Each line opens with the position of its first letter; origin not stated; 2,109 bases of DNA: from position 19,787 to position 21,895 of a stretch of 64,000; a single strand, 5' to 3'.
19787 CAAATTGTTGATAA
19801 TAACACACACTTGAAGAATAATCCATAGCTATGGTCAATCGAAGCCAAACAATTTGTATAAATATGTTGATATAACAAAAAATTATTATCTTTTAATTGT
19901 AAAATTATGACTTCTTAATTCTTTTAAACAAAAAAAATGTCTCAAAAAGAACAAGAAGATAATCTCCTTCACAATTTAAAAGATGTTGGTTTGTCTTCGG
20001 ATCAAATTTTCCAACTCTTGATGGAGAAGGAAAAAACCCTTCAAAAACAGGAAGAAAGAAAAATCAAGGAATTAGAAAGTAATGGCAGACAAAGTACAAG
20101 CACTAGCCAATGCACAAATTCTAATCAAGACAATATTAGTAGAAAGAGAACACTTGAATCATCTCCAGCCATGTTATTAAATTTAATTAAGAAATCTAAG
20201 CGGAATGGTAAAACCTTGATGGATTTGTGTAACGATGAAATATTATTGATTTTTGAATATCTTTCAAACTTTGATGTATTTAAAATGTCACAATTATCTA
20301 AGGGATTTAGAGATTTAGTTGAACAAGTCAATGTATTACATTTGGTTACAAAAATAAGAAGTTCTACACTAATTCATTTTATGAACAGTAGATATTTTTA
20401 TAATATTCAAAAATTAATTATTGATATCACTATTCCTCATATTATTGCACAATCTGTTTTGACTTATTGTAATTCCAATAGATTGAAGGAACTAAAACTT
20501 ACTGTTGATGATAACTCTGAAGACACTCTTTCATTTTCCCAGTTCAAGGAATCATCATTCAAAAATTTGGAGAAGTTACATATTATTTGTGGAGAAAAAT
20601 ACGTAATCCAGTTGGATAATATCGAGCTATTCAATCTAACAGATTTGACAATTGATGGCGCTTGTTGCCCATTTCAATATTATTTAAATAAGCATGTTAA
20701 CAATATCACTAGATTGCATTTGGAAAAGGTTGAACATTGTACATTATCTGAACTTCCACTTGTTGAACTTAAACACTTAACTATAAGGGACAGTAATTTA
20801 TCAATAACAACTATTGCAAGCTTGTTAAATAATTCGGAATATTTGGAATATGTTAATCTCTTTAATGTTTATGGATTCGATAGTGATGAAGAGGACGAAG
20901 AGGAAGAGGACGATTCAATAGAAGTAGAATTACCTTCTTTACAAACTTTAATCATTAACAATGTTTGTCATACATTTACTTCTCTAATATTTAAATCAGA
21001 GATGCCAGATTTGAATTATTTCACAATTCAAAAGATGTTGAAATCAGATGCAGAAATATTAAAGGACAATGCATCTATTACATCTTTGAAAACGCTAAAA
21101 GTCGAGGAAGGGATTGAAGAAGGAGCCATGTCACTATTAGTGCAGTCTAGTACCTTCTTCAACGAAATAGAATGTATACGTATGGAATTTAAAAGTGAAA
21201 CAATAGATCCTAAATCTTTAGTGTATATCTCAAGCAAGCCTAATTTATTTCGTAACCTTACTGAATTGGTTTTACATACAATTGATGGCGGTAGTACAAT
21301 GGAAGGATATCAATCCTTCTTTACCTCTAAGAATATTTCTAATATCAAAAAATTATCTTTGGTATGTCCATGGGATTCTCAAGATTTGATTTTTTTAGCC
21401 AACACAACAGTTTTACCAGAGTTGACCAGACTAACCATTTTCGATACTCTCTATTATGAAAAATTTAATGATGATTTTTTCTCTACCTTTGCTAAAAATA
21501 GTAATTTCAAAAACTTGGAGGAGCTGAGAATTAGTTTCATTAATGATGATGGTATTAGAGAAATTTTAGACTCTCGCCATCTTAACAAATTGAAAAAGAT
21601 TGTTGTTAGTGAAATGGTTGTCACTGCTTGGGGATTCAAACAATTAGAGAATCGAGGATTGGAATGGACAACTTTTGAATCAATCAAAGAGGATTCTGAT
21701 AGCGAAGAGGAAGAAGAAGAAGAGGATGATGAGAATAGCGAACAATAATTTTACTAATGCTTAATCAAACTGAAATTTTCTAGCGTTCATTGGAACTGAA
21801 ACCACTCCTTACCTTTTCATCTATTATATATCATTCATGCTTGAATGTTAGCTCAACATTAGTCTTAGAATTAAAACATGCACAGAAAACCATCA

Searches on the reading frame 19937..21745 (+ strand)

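Call 74: search_protein_families(library=pfam, proteins=[window:19937-21745:+], max_evalue=0.001)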
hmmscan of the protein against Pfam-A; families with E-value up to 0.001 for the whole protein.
window:19937-21745:+ (603 aa): 1 family
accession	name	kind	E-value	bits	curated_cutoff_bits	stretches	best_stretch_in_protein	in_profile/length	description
PF00646.38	F-box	-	9.2e-07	29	20.5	1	95-134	2-41/43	F-box domain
